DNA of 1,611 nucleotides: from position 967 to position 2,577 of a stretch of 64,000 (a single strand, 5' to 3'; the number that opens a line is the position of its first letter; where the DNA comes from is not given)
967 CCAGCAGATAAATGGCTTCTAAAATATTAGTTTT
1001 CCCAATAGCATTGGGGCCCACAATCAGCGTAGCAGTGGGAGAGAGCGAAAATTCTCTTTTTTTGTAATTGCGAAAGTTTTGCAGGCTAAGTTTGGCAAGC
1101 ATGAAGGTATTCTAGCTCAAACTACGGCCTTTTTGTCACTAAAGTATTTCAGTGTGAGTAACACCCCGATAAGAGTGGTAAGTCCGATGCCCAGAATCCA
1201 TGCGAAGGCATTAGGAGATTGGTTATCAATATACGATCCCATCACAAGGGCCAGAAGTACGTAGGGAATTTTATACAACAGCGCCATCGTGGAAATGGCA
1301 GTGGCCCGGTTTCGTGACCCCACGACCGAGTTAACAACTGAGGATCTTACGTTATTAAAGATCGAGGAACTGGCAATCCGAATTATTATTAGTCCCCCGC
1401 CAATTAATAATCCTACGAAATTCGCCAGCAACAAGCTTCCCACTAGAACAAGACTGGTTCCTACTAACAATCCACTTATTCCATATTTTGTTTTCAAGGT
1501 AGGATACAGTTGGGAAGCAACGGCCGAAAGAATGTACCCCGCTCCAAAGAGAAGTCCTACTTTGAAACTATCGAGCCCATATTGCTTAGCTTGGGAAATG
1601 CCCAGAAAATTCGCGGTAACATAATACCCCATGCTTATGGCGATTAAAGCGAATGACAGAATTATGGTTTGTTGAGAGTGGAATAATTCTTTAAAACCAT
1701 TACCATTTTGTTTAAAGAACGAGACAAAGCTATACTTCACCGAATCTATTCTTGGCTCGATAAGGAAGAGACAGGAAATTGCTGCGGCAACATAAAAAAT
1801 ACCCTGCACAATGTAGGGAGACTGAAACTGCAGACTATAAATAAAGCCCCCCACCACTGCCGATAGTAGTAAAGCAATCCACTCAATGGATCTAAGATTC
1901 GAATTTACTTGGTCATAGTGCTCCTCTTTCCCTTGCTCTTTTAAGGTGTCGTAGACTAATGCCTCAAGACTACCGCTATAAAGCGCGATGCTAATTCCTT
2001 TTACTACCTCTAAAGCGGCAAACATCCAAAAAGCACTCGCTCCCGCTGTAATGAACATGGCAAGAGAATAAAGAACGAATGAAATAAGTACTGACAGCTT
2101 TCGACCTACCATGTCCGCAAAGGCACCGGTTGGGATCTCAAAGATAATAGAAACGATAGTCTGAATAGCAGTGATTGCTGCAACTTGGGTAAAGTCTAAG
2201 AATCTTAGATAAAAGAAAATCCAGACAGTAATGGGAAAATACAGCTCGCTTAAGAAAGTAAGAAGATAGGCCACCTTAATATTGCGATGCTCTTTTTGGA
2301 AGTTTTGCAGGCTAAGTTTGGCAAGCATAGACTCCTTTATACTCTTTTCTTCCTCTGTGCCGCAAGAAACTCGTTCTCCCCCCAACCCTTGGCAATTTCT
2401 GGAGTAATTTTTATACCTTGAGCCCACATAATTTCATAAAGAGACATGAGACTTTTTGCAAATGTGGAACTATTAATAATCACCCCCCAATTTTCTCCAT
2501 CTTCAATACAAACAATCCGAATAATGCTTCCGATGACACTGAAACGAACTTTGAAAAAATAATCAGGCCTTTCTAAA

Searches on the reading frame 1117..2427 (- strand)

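Call 60: search_protein_families(library=ncbifam, proteins=[window:1117-2427:-], max_evalue=1e-10)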
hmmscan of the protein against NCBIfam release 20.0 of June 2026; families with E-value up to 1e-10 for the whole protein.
window:1117-2427:- (436 aa): 1 family
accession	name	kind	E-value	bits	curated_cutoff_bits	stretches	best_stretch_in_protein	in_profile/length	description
TIGR00900.1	2A0121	subfamily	9.6e-11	41.6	319.6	0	81-333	35-289/364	H+ Antiporter protein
